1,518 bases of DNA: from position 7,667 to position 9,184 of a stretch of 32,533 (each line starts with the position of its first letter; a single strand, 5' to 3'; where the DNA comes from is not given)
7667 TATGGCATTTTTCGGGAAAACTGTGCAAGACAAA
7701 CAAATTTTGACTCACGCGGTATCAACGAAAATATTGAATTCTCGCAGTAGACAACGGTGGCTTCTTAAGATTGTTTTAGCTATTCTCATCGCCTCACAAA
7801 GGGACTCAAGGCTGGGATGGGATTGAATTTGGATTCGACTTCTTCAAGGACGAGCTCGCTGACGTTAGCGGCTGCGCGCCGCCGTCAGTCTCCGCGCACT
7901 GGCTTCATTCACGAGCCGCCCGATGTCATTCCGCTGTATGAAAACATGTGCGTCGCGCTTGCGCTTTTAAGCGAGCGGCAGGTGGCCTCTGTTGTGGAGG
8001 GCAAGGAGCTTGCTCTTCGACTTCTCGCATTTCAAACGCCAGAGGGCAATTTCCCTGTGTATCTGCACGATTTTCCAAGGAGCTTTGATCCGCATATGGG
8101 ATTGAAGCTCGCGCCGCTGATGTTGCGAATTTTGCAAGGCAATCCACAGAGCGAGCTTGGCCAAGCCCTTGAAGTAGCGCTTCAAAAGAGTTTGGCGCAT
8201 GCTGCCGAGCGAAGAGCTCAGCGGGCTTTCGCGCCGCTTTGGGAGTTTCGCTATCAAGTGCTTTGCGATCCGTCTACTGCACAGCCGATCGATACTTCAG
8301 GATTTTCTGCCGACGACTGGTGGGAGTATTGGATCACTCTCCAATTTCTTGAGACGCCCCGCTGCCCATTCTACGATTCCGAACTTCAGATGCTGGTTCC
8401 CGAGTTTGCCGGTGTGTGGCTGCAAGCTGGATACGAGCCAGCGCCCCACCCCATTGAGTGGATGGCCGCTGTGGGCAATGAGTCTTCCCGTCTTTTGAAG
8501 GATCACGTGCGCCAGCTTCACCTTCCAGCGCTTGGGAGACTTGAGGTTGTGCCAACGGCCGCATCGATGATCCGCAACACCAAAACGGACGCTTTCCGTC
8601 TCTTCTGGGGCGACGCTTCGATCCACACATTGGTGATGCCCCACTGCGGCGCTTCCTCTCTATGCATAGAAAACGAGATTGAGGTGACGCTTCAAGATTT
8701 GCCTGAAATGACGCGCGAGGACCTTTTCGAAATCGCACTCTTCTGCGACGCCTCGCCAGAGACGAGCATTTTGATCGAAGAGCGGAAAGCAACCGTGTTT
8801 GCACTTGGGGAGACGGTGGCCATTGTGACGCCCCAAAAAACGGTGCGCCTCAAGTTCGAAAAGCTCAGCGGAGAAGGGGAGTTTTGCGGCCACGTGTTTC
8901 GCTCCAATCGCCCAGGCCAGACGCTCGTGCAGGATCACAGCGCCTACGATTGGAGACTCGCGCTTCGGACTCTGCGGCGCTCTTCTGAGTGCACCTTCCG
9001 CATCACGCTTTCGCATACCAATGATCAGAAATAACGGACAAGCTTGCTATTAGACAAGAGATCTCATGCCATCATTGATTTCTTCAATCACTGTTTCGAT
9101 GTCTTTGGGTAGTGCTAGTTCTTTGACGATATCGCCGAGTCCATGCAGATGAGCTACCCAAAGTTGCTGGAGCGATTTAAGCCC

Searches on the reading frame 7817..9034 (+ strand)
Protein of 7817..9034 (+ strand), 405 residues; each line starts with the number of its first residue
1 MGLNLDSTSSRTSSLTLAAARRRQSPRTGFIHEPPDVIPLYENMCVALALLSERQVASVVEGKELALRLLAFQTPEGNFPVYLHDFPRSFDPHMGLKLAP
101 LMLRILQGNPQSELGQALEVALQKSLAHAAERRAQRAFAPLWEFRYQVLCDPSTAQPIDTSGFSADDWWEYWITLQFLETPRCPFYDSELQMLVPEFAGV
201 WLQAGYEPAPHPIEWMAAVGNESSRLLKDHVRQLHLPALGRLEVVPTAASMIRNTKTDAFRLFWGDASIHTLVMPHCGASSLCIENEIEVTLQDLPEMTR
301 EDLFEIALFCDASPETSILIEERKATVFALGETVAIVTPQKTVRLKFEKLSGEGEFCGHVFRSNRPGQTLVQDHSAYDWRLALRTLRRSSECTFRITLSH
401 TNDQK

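Call 5: search_protein_families(library=pfam, proteins=[window:7817-9034:+], max_evalue=0.1)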
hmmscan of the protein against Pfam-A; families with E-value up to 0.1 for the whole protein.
window:7817-9034:+ (405 aa): 0 families

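Call 12: find_homologous_proteins(query=window:7817-9034:+, max_evalue=0.001)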
Query window:7817-9034:+ (405 aa): 66 proteins with E <= 0.001 among 8000 candidates.
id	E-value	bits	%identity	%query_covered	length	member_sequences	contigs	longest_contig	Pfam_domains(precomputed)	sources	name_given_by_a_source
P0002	1.2e-274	928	100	100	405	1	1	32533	-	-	-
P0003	1.4e-112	395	49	96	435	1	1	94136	-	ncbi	-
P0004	2.4e-100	354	46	96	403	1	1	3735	-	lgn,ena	-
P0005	1.1e-98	349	46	95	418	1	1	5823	-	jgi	jgi:hypothetical protein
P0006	2.3e-98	348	46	96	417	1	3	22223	-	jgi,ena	-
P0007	2.9e-98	348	46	94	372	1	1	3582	-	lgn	-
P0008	6.2e-97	343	46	95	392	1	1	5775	-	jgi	jgi:hypothetical protein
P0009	1.2e-92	329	45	96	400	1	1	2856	-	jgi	jgi:hypothetical protein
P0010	5.3e-91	324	45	96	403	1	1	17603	-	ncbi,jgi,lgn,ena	jgi:hypothetical protein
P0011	3.2e-90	321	45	96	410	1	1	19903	-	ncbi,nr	ncbi:MAG: hypothetical protein KGJ02_03445 [Verrucomicrobiota bacterium]|nr:hypothetical protein [Ve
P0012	3.3e-90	321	37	97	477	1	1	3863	-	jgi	jgi:hypothetical protein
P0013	8.8e-90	320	44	97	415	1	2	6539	-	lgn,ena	-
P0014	2.7e-89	318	44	96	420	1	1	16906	-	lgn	-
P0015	3.6e-89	318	42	96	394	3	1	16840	-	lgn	-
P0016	1.4e-87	312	43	95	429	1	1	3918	-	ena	-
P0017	3.6e-87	311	44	97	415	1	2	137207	-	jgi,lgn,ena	-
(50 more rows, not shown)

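Call 13: find_encoding_contigs(protein=P0003, flank=10000, max_places=3)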
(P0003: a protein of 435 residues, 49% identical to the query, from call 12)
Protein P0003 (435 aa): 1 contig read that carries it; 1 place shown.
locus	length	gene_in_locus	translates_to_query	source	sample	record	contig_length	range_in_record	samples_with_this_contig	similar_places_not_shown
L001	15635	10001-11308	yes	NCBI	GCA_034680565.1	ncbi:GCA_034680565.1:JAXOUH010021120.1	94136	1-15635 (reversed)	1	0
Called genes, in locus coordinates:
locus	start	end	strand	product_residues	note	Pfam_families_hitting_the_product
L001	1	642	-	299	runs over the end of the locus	-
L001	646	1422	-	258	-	-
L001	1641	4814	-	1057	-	PF27051:TamB_N (faint), PF04357:TamB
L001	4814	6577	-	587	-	PF07244:POTRA (faint), PF01103:Omp85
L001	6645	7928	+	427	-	PF00202:Aminotran_3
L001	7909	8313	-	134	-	PF04347:FliO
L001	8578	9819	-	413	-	-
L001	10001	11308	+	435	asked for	-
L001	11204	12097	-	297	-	PF00106:adh_short, PF13561:adh_short_C2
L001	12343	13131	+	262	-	PF10609:ParA, PF00142:Fer4_NifH, PF01656:CbiA, PF02374:ArsA_ATPase, PF06564:CBP_BcsQ, PF09140:MipZ, PF13614:AAA_31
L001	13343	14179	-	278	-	PF01513:NAD_kinase, PF20143:NAD_kinase_C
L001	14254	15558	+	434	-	PF03219:TLC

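Call 14: find_encoding_contigs(protein=P0017, flank=10000, max_places=3)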
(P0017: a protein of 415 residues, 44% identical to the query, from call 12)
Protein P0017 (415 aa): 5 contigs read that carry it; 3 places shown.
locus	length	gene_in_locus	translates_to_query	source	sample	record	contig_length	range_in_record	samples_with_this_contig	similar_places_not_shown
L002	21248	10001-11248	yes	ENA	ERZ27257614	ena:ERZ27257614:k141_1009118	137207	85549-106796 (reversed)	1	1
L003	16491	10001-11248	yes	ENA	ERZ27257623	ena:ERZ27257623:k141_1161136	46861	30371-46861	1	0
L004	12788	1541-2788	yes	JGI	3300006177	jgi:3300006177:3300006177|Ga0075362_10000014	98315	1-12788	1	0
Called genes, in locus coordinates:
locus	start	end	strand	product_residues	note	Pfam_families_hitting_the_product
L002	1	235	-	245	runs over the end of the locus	-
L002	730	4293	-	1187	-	PF27051:TamB_N (faint), PF04357:TamB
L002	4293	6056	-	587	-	PF07244:POTRA (faint), PF01103:Omp85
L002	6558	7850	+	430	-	PF00202:Aminotran_3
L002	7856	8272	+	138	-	PF12893:Lumazine_bd_2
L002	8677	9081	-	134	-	PF04347:FliO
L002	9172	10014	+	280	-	PF08282:Hydrolase_3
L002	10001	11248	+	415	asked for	-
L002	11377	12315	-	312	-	PF00106:adh_short, PF13561:adh_short_C2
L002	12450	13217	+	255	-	PF00142:Fer4_NifH (weak), PF01656:CbiA, PF02374:ArsA_ATPase, PF06564:CBP_BcsQ, PF09140:MipZ (weak), PF10609:ParA, PF13614:AAA_31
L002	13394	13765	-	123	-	-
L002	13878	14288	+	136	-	PF02566:OsmC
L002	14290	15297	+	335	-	-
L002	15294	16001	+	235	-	PF00590:TP_methylase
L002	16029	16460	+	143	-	PF00254:FKBP_C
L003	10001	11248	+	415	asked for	-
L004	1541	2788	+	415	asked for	-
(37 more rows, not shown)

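Call 26: find_related_loci(query=A4, collection=genome_contigs, flank=6000)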
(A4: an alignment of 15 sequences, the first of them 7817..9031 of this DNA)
Query A4 (405 aa) in genome_contigs; peptide patterns used: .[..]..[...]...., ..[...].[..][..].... (x = any residue, [..] = any of these).
53 stretches matched a pattern; 40 encode a relative of the query (tblastn E <= 1e-3); 40 distinct loci.
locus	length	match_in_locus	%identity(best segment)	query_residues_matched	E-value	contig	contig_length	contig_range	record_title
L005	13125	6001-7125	46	11-398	6e-107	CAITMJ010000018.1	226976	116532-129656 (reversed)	MAG: uncultured Chlamydiae bacterium isolate MJ-time_bin-6591 genome assembly, contig: bin-6591:18/35, whole genome shot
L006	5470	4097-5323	43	15-399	5e-103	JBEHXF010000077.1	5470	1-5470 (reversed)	MAG: Chlamydiota bacterium isolate ES1.bin.38 NODE_15763_length_5470_cov_3.849562, whole genome shotgun sequence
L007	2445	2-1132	44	23-402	2e-103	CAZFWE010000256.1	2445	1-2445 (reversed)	MAG TPA_asm: uncultured bacterium isolate SRP193066_co1_78 genome assembly, contig: NODE_48899_length_2445_cov_4.244770,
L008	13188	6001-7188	45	11-399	2e-98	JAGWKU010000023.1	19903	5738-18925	MAG: Verrucomicrobiota bacterium isolate REEB169 contig-150_3064, whole genome shotgun sequence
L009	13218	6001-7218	45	11-398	3e-96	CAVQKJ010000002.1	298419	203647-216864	MAG: uncultured Chlamydiae bacterium isolate MFD00008.bin.3.143 genome assembly, contig: contig_107318, whole genome sho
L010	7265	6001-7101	43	11-398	4e-89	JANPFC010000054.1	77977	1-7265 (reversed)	MAG: Chlamydiota bacterium isolate VAR_78_metabat_106 VAR_78_k141_3382122, whole genome shotgun sequence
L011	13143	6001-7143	40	11-393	5e-84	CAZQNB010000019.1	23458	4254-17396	MAG TPA_asm: uncultured bacterium isolate SRP286056_co3_62 genome assembly, contig: NODE_1887_length_23458_cov_20.610435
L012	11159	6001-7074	41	10-396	3e-83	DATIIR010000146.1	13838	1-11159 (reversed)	MAG TPA_asm: Chlamydiales bacterium isolate SMAG_U15670 k141_549791, whole genome shotgun sequence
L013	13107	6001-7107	40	11-400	2e-80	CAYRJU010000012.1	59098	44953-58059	MAG TPA_asm: uncultured bacterium isolate SRP200132_co2_350 genome assembly, contig: NODE_295_length_59098_cov_15.895957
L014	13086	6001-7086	42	10-390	2e-79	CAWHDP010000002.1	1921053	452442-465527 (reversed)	MAG: uncultured Chlamydiae bacterium isolate MFD04780.bin.1.32 genome assembly, contig: contig_180, whole genome shotgun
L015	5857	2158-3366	38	1-402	1e-78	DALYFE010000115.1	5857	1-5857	MAG TPA_asm: Chlamydiales bacterium isolate CTOTU14274 NODE_3746_length_5857_cov_4.288349, whole genome shotgun sequence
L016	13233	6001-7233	37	4-405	2e-78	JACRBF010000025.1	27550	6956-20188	MAG: Chlamydiia bacterium isolate NC_groundwater_1613_Pr3_B-0.1um_48_32 SR-2_scaffold_141_1431804, whole genome shotgun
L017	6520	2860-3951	41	11-399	4e-78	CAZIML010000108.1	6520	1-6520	MAG TPA_asm: uncultured bacterium isolate SRP298887_co1_67 genome assembly, contig: NODE_14422_length_6520_cov_4.027533,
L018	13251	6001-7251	38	4-395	3e-77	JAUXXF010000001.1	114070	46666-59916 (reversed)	MAG: Chlamydiales bacterium isolate C15_metabat.bin.97 C15_k141_296800, whole genome shotgun sequence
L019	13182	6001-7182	38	5-399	4e-77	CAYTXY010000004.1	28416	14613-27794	MAG TPA_asm: uncultured bacterium isolate SRP200132_co1_581 genome assembly, contig: NODE_2837_length_28416_cov_7.129791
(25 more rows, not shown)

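Call 81: search_protein_families(library=ncbifam, proteins=[window:7817-9034:+], max_evalue=0.01)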
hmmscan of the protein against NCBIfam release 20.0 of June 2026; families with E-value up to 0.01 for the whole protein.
window:7817-9034:+ (405 aa): 0 families
